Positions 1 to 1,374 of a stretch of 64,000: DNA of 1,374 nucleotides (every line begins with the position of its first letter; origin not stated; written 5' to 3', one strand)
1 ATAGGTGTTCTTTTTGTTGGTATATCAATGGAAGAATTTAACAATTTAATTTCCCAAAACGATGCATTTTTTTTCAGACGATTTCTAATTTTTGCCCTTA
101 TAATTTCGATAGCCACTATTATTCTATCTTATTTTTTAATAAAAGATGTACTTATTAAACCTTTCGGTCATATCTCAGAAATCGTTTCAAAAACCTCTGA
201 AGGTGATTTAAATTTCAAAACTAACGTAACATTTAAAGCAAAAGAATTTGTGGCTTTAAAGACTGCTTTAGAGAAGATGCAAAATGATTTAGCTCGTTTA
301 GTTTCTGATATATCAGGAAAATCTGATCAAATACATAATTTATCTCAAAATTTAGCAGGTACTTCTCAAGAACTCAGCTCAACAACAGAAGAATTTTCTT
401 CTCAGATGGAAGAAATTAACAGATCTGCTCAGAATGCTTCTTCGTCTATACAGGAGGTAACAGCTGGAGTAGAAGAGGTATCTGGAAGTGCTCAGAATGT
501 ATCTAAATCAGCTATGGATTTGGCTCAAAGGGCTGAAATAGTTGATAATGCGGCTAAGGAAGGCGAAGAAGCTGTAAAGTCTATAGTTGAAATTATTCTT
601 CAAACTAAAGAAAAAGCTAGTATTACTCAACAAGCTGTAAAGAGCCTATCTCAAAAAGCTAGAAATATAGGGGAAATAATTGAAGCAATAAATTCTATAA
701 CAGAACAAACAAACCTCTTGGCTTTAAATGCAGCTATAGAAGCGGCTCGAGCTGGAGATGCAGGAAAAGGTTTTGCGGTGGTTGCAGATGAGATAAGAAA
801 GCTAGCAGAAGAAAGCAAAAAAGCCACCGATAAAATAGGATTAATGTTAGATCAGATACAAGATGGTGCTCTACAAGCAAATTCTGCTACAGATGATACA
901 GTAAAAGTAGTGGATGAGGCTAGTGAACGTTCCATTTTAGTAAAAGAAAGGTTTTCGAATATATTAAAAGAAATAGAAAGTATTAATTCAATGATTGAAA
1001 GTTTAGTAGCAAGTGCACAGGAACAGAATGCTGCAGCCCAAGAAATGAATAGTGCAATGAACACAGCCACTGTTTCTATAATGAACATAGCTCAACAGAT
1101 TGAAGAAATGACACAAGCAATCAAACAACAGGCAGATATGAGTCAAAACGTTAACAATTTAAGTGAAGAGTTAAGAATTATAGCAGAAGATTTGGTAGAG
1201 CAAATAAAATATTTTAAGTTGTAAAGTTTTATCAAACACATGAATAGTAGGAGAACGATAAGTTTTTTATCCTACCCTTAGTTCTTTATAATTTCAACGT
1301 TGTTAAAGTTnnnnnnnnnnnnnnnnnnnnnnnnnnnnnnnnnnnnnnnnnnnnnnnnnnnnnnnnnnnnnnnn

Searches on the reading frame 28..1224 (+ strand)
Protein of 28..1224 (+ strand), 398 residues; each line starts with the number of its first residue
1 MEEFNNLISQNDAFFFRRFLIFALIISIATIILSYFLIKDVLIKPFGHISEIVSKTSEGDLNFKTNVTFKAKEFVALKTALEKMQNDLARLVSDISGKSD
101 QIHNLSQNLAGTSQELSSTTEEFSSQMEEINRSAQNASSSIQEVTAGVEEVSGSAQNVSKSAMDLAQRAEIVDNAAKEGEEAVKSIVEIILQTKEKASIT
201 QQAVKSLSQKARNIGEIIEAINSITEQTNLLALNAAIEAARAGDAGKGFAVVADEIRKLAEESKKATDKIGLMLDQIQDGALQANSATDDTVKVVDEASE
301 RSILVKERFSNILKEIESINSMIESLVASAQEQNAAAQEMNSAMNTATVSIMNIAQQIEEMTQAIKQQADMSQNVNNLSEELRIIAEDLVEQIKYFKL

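Call 66: find_encoding_contigs(protein=window:28-1224:+, flank=10000, max_places=2)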
Protein window:28-1224:+ (398 aa): no gene with exactly this product is on record in the collection.
